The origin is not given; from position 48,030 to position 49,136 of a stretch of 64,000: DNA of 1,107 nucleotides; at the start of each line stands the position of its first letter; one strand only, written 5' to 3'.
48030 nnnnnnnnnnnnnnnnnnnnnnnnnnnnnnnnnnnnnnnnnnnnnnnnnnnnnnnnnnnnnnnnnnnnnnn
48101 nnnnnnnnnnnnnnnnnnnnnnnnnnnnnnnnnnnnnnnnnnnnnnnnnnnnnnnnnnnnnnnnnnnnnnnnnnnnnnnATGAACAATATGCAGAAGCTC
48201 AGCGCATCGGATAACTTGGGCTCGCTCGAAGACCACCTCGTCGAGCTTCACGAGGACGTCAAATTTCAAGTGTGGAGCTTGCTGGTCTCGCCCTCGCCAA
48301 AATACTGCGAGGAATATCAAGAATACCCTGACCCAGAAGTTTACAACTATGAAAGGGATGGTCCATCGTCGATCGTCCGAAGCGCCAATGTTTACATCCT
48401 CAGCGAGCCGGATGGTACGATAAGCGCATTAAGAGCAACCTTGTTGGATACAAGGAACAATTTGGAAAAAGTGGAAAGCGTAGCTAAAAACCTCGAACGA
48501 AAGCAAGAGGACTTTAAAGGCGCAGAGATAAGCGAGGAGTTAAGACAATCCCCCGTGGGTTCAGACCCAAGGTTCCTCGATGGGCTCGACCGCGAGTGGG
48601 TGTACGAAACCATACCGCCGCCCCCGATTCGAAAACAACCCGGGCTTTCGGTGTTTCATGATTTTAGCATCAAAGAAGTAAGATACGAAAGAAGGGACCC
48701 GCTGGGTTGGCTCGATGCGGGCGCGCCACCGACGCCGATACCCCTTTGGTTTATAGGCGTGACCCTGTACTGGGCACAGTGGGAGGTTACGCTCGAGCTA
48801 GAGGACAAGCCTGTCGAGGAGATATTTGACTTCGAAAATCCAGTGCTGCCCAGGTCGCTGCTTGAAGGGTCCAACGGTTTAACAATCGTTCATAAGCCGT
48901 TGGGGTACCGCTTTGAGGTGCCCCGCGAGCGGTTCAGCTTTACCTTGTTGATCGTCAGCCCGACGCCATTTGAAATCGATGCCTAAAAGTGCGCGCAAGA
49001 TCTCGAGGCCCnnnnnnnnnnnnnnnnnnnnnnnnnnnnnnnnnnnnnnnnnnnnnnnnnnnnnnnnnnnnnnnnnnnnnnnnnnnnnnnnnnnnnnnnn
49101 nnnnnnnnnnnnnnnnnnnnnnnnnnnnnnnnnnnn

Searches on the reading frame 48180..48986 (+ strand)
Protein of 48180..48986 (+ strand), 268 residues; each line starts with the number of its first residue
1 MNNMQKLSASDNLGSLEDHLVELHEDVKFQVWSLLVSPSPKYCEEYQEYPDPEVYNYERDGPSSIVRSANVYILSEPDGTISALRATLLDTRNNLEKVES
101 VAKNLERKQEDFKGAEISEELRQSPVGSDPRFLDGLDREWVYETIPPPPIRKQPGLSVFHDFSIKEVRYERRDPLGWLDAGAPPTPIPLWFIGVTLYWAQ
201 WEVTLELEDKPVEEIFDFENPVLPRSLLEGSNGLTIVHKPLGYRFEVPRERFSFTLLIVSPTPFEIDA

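Call 26: find_encoding_contigs(protein=window:48180-48986:+, flank=10000, max_places=6)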
Protein window:48180-48986:+ (268 aa): no gene with exactly this product is on record in the collection.

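Call 30: search_protein_families(library=pfam, max_evalue=0.001, proteins=[window:48180-48986:+])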
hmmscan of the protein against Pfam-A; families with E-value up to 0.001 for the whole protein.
window:48180-48986:+ (268 aa): 0 families
